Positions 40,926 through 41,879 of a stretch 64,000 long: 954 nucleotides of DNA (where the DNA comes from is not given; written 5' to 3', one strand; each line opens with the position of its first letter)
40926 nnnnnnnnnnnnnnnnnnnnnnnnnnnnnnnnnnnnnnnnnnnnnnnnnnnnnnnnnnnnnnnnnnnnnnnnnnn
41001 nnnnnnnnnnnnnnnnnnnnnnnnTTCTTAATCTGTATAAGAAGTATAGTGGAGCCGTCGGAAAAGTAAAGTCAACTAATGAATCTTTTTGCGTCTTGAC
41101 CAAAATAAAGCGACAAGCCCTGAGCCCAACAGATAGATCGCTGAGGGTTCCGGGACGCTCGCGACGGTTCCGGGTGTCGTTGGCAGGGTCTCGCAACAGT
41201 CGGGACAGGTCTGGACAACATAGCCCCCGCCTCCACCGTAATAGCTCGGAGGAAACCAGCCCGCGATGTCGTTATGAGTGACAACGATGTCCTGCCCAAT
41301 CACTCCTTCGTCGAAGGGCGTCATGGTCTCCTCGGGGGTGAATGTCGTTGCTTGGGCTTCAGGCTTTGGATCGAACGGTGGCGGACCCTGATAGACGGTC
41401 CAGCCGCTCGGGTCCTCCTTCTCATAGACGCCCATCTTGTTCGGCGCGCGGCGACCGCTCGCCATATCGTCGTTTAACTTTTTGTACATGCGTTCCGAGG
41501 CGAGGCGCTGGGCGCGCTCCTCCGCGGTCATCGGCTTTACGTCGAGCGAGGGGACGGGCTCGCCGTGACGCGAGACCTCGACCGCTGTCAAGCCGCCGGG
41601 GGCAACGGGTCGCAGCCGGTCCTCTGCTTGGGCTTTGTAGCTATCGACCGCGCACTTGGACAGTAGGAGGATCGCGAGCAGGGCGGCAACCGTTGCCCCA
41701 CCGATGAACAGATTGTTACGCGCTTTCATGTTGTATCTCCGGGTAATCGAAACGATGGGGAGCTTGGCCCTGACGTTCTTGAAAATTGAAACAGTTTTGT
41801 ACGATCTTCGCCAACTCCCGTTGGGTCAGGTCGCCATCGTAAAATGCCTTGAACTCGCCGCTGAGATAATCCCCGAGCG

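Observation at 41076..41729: Phage-encoded PEP-CTERM protein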

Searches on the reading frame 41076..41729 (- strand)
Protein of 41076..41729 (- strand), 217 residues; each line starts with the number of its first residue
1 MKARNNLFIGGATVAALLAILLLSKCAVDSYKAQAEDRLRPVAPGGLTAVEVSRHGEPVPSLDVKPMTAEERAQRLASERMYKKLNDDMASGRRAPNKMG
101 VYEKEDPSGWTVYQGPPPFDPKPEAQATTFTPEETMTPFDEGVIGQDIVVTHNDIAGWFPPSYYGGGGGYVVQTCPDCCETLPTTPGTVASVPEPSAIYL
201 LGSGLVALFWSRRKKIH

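Call 3: search_protein_families(library=ncbifam, proteins=[window:41076-41729:-], max_evalue=10)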
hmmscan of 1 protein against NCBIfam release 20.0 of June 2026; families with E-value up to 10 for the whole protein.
window:41076-41729:- (217 aa): 13 families
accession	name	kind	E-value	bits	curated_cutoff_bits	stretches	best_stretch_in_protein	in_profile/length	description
TIGR02595.1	PEP_CTERM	domain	4.5e-05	24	16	1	192-215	1-24/24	PEP-CTERM sorting domain-containing protein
NF038125.1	PEP_CTERM_THxN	subfamily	6.7e-05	22.6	85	1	190-215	222-246/246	THxN family PEP-CTERM protein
NF038129.1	PEP_NF038129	equivalog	7.6e-05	22.6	65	1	184-214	163-193/194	NF038129 family PEP-CTERM protein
NF041538.1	PEP_EDSA_1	subfamily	0.00016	21.4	100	1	188-215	279-307/307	EDSAP-1 family PEP-CTERM protein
NF033554.9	floc_PepA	equivalog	0.00017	21.5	80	1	190-215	235-260/261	flocculation-associated PEP-CTERM protein PepA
NF041927.1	Xrt_dep_XDP1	equivalog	0.0014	18.7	125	1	186-215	214-242/242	exosortase-dependent surface protein XDP1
NF038119.1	PEP_CTERM_MHFG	equivalog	0.0044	17.4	100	1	173-215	217-259/260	MHFG family PEP-CTERM protein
NF038118.1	PEP_CTERM_CCXG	equivalog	0.0081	15.8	90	1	181-215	165-199/199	CCXG family PEP-CTERM protein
NF038120.1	PEP_CTERM_QFxxD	subfamily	0.0082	16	80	1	189-214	190-215/215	NF038120 family PEP-CTERM protein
NF038124.1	PEP_CTERM_TLD_A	exception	0.034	13.7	100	1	188-214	207-233/235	PEP_CTERM-anchored TLD domain-containing protein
NF038126.1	PEP_CTERM_FxDxF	subfamily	0.076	13.2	50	1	188-214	138-165/165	FxDxF family PEP-CTERM protein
NF033947.0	PEP-cistern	hypoth_equivalog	0.087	12.6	60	1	184-214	165-195/195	cistern family PEP-CTERM protein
TIGR01167.1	LPXTG_anchor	domain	1.1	10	15.9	0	201-215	19-33/34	LPXTG cell wall anchor domain-containing protein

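Call 4: search_protein_families(library=pfam, proteins=[window:41076-41729:-], max_evalue=10)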
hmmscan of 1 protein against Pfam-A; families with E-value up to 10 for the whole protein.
window:41076-41729:- (217 aa): 1 family
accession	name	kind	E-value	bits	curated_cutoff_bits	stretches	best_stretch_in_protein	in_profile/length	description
PF07589.16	PEP-CTERM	-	6.2e-05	23.4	20.7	1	191-213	1-24/24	PEP-CTERM motif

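Call 8: search_dna_similar(query=window:41076-41729:-, collection=phages, mode=protein, max_evalue=10)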
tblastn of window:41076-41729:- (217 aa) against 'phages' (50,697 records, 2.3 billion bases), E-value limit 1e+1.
No match.

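Call 9: find_homologous_proteins(query=window:41076-41729:-, max_evalue=0.01)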
Query window:41076-41729:- (217 aa): 3 proteins with E <= 0.01 among 942 candidates.
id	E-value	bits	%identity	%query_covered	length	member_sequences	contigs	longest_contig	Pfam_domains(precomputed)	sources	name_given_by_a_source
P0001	2.9e-138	477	95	100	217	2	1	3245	-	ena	-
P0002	4.6e-96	339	77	96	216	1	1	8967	PF07589.17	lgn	-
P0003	2.4e-8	52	31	92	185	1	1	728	-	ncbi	-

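Call 11: find_encoding_contigs(protein=P0002, flank=10000)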
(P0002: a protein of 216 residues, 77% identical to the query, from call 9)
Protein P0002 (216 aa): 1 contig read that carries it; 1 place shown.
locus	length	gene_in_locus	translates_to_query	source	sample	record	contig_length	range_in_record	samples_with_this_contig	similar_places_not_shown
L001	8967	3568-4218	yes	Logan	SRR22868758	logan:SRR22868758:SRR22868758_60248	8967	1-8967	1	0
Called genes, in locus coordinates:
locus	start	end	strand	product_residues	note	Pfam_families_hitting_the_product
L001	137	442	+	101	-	-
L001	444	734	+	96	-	-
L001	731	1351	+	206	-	-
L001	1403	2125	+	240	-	-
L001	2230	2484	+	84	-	-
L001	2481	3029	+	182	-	PF16473:Rv2179c-like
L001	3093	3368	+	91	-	-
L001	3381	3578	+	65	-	-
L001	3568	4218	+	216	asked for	PF07589:PEP_exosort_dom (weak)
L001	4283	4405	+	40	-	-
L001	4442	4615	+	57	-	-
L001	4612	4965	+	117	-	-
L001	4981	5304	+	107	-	PF21779:DUF6874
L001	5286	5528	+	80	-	-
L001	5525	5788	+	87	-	-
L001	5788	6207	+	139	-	-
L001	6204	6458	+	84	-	-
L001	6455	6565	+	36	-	-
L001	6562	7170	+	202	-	-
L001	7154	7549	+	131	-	-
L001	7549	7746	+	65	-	-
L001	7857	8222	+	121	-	-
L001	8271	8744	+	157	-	PF01503:PRA-PH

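Call 12: find_encoding_contigs(protein=P0003, flank=10000)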
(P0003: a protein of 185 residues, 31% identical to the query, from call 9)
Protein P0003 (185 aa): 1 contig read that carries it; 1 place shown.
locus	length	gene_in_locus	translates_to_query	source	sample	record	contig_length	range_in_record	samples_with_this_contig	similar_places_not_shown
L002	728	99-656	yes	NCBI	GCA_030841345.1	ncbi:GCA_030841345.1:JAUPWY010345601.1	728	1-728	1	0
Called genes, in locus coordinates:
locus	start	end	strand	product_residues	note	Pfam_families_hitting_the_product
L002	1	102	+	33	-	?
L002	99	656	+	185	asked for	-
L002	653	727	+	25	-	?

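Call 13: find_related_loci(query=A1, collection=viral_contigs, flank=10000)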
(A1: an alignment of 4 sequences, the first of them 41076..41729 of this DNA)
Query A1 (217 aa) in viral_contigs; peptide patterns used: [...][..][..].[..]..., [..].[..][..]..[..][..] (x = any residue, [..] = any of these).
154 stretches matched a pattern, but none encodes a relative of the query by tblastn (E <= 1e-3).

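Call 21: search_protein_families(library=phrogs, proteins=[window:41076-41729:-], max_evalue=0.001)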
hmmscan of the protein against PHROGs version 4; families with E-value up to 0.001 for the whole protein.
window:41076-41729:- (217 aa): 0 families

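Call 34: predict_structure(alignment_id=A1)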
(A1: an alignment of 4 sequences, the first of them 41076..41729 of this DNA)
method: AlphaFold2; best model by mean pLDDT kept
length: 217 residues; sequences in the alignment: 4
mean_pLDDT: 44.3   pTM: 0.20
mean pLDDT of the five models: 44.3, 43.9, 38.0, 37.1, 36.4
residues with pLDDT >= 90: 0; 70-90: 4; 50-70: 66; < 50: 147
segments of 3 or more residues with pLDDT < 50: 1-4, 28-64, 95-197
pLDDT, mean of each block of 10 residues (from residue 1): 51 63 54 41 38 40 57 64 63 46 37 33 33 34 30 33 31 36 36 47 59 51
secondary structure, 60 per line:
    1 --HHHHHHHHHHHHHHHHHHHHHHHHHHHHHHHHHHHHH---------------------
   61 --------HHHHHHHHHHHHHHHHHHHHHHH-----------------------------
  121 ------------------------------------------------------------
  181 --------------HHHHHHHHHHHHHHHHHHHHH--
elements in order: H3-39 H69-91 H195-215

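Call 35: search_protein_representatives(alignment_id=A1)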
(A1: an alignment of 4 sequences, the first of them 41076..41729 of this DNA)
Query: 4 sequences, 211 profile positions. Proteins with E-value up to 0.001 (for the whole library): 28; up to 1e-10: 5; up to 1e-30: 2. The best 28 are listed.
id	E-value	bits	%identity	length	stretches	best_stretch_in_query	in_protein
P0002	2.5e-114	397.0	-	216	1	1-211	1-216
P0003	3.7e-70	252.6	-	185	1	4-209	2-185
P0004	3.3e-21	92.7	-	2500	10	139-208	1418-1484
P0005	1.2e-20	90.8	-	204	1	13-208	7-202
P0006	7.3e-17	78.5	-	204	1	12-124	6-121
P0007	2.7e-10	57.0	-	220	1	60-207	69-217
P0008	5.7e-10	56.0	-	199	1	58-207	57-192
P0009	1.2e-09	54.9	-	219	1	12-209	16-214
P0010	1.7e-09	54.4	-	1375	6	183-208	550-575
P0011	3.4e-09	53.4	-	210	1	18-207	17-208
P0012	4.8e-08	49.7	-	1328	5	184-208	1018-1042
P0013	2.1e-07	47.6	-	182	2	13-119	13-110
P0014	3.0e-07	47.1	-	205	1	43-207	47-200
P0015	4.5e-07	46.5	-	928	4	182-210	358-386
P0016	1.8e-06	44.5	-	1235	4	179-208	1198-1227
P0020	5.2e-05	39.8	-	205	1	29-207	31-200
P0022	8.5e-05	39.1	-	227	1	10-211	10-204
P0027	3.8e-04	36.9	-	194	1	78-208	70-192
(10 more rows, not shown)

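Call 38: find_homologous_proteins(query=A3, max_evalue=0.001)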
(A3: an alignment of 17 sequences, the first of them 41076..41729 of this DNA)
Query A3 (17 sequences) (217 aa, profile of the alignment): 5 proteins with E <= 0.001 among 8000 candidates.
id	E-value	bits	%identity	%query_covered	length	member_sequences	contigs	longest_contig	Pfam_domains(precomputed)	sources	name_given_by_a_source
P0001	3.7e-58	216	95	100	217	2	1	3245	-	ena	-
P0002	6.5e-51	192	77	96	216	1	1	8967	PF07589.17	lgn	-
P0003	3.1e-46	177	31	92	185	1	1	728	-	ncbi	-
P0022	1.0e-38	152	26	95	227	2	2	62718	PF07589.17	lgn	-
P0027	1.3e-34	139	30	64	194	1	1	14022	-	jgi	jgi:hypothetical protein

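Call 40: find_encoding_contigs(protein=P0022, flank=10000)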
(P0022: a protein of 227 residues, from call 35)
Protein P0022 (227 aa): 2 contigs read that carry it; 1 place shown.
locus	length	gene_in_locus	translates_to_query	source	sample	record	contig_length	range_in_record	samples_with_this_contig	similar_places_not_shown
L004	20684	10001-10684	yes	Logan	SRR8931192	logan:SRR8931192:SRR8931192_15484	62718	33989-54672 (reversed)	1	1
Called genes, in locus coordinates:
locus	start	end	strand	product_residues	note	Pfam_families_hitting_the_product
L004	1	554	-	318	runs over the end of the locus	-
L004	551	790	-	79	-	-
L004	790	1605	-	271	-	PF02511:Thy1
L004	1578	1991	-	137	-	PF05014:Nuc_deoxyrib_tr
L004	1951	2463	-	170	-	PF00075:RNase_H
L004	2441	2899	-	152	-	PF23791:DUF7173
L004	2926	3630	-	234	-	-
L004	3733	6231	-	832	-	PF22763:NrS1-1_pol-like_HBD (weak), PF13148:DUF3987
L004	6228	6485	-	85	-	-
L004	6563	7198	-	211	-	-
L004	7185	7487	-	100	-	-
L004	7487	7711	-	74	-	-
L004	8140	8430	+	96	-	-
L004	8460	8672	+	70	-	-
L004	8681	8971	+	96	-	-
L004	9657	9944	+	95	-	-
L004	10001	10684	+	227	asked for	PF07589:PEP_exosort_dom (weak)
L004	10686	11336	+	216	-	-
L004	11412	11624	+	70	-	-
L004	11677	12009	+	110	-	-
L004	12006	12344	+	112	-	-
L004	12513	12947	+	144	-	-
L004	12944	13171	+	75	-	-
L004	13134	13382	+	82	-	-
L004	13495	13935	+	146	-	-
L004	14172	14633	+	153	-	PF24608:PDDEXK_15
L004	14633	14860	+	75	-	-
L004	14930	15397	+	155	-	PF00990:GGDEF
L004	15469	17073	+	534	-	PF00580:UvrD-helicase, PF13604:AAA_30 (weak), PF01443:Viral_helicase1 (faint), PF13245:AAA_19, PF13361:UvrD_C, PF13538:UvrD_C_2 (weak)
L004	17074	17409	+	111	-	-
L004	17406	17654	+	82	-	-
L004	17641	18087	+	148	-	-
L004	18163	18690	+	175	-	-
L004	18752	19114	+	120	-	PF16083:Phage_holin_3_3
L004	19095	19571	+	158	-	-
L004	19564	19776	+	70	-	PF23793:LysC (weak)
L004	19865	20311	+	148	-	-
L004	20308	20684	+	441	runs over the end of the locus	PF03237:Terminase_6N (weak)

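Call 41: find_encoding_contigs(protein=P0027, flank=10000)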
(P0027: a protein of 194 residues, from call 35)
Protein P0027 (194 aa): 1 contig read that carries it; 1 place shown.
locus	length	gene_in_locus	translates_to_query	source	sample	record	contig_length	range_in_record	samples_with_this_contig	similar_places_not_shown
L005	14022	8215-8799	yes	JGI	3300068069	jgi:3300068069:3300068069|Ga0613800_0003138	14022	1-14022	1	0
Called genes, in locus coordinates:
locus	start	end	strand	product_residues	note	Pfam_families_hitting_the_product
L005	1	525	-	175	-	?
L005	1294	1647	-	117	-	-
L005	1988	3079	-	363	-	PF10127:RlaP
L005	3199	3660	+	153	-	-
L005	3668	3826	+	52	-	-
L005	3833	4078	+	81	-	-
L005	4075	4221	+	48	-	-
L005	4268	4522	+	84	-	-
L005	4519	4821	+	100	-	-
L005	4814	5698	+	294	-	-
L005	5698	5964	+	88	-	-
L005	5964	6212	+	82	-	-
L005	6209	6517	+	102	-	-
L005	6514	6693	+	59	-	-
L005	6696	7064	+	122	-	-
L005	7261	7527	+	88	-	-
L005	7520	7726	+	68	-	-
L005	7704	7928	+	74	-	-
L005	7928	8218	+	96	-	PF24749:DUF7695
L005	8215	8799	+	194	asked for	-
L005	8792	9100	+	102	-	-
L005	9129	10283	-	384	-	PF00589:Phage_integrase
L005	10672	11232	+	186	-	-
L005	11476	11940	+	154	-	-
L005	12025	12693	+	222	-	PF09424:YqeY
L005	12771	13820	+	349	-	-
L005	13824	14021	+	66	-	?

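Call 43: search_solved_structures(query=A3, max_evalue=1)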
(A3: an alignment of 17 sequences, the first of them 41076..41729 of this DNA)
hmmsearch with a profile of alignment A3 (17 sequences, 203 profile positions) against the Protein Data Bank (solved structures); distinct sequences matched with E-value up to 1: 2.
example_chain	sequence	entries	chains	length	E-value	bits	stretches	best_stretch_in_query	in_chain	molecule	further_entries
1tah_B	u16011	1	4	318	0.74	13.7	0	151-194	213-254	LIPASE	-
1cvl_A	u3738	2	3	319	0.74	13.7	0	151-194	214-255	TRIACYLGLYCEROL HYDROLASE | Lipase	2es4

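Call 52: find_homologous_proteins(query=A4, max_evalue=0.01)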
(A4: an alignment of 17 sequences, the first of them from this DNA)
Query A4 (17 sequences) (189 aa, profile of the alignment): 5 proteins with E <= 0.01 among 8000 candidates.
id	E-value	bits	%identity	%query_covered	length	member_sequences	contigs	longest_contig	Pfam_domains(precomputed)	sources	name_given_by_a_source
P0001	2.6e-44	170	95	100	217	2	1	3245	-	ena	-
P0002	9.9e-41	158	77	96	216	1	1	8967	PF07589.17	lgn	-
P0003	8.4e-37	146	29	93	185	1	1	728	-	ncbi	-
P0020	1.0e-31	129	24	62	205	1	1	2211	PF07589.17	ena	-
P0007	5.1e-28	117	41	33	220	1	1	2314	-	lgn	-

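Call 53: find_encoding_contigs(protein=P0007, flank=5000)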
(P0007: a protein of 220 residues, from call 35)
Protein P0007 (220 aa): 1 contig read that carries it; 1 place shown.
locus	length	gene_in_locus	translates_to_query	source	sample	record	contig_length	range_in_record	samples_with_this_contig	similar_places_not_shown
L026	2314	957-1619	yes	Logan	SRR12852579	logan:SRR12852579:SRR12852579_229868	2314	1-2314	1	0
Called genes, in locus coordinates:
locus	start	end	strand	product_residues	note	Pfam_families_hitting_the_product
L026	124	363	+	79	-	-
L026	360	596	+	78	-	-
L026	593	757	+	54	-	-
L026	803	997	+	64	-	PF02599:CsrA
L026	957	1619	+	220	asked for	-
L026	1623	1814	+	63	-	-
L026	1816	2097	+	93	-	-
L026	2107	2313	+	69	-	?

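Call 54: find_encoding_contigs(protein=P0020, flank=5000)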
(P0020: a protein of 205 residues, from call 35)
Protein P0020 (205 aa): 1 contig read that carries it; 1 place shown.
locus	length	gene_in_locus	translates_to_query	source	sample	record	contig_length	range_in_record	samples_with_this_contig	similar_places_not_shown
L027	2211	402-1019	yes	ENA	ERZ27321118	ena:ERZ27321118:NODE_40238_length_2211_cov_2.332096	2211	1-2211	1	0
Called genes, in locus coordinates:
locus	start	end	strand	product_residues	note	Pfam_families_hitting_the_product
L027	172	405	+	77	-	-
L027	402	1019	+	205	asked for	PF07589:PEP_exosort_dom (weak)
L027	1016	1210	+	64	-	-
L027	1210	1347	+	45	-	-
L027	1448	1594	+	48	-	-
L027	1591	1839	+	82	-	-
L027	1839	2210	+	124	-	?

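Call 55: find_encoding_contigs(protein=P0001, flank=5000)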
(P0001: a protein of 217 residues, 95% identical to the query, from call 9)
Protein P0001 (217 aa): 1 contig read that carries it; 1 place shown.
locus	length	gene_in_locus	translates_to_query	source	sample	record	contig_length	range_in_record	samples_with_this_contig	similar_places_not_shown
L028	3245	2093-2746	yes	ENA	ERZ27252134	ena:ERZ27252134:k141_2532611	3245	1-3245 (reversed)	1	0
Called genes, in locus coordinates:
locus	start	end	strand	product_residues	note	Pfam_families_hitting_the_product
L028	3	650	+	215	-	?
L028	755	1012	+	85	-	-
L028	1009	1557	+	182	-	PF16473:Rv2179c-like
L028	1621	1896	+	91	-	-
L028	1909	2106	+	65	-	-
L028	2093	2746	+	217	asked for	-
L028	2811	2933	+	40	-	-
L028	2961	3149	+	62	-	-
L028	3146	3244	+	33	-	?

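Call 62: search_protein_families(library=ncbifam, alignment_id=A3, max_evalue=0.01)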
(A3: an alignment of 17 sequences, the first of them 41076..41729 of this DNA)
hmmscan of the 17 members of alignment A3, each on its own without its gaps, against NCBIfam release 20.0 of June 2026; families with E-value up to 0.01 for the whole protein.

A. member 1, window:41076-41729:- (217 aa): 9 families
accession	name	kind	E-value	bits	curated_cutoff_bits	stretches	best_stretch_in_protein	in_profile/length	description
TIGR02595.1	PEP_CTERM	domain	4.5e-05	24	16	1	192-215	1-24/24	PEP-CTERM sorting domain-containing protein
NF038125.1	PEP_CTERM_THxN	subfamily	6.7e-05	22.6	85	1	190-215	222-246/246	THxN family PEP-CTERM protein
NF038129.1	PEP_NF038129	equivalog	7.6e-05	22.6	65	1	184-214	163-193/194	NF038129 family PEP-CTERM protein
NF041538.1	PEP_EDSA_1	subfamily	0.00016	21.4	100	1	188-215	279-307/307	EDSAP-1 family PEP-CTERM protein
NF033554.9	floc_PepA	equivalog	0.00017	21.5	80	1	190-215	235-260/261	flocculation-associated PEP-CTERM protein PepA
NF041927.1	Xrt_dep_XDP1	equivalog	0.0014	18.7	125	1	186-215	214-242/242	exosortase-dependent surface protein XDP1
NF038119.1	PEP_CTERM_MHFG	equivalog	0.0044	17.4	100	1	173-215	217-259/260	MHFG family PEP-CTERM protein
NF038118.1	PEP_CTERM_CCXG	equivalog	0.0081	15.8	90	0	181-215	165-199/199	CCXG family PEP-CTERM protein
NF038120.1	PEP_CTERM_QFxxD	subfamily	0.0082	16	80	0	189-214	190-215/215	NF038120 family PEP-CTERM protein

B. families by the number of members that match (of 17 scanned): 14 families
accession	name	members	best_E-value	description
NF038129.1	PEP_NF038129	13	1e-06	NF038129 family PEP-CTERM protein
TIGR02595.1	PEP_CTERM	13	1.4e-05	PEP-CTERM sorting domain-containing protein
NF041927.1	Xrt_dep_XDP1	10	1.5e-05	exosortase-dependent surface protein XDP1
NF033554.9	floc_PepA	9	5.9e-06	flocculation-associated PEP-CTERM protein PepA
NF038125.1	PEP_CTERM_THxN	8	8e-06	THxN family PEP-CTERM protein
NF038119.1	PEP_CTERM_MHFG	8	6.7e-05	MHFG family PEP-CTERM protein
NF041538.1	PEP_EDSA_1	8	7.2e-05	EDSAP-1 family PEP-CTERM protein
NF038120.1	PEP_CTERM_QFxxD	7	0.0002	NF038120 family PEP-CTERM protein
NF038118.1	PEP_CTERM_CCXG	5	0.0025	CCXG family PEP-CTERM protein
NF035944.1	PEPxxWA-CTERM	2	0.00012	PEPxxWA-CTERM sorting domain-containing protein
NF038126.1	PEP_CTERM_FxDxF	2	0.0017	FxDxF family PEP-CTERM protein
TIGR03370.1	VPLPA-CTERM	1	0.00039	VPLPA-CTERM sorting domain-containing protein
NF033947.0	PEP-cistern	1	0.00089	cistern family PEP-CTERM protein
TIGR03778.1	VPDSG_CTERM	1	0.006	VPDSG-CTERM sorting domain-containing protein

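Call 65: search_protein_families(library=padloc, proteins=[window:41076-41729:-], max_evalue=0.01)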
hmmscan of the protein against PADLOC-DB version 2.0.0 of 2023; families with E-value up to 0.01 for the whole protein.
window:41076-41729:- (217 aa): 0 families

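Call 70: find_related_loci(query=A6, collection=viral_contigs, flank=10000)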
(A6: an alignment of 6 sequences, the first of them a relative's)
Query A6 (210 aa) in viral_contigs; peptide patterns used: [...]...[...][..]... (x = any residue, [..] = any of these).
11 stretches matched a pattern, but none encodes a relative of the query by tblastn (E <= 1e-3).

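Call 72: find_related_loci(query=A7, collection=viral_contigs, flank=10000)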
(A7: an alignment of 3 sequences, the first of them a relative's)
Query A7 (185 aa) in viral_contigs; peptide patterns used: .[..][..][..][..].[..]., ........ (x = any residue, [..] = any of these).
59 stretches matched a pattern, but none encodes a relative of the query by tblastn (E <= 1e-3).
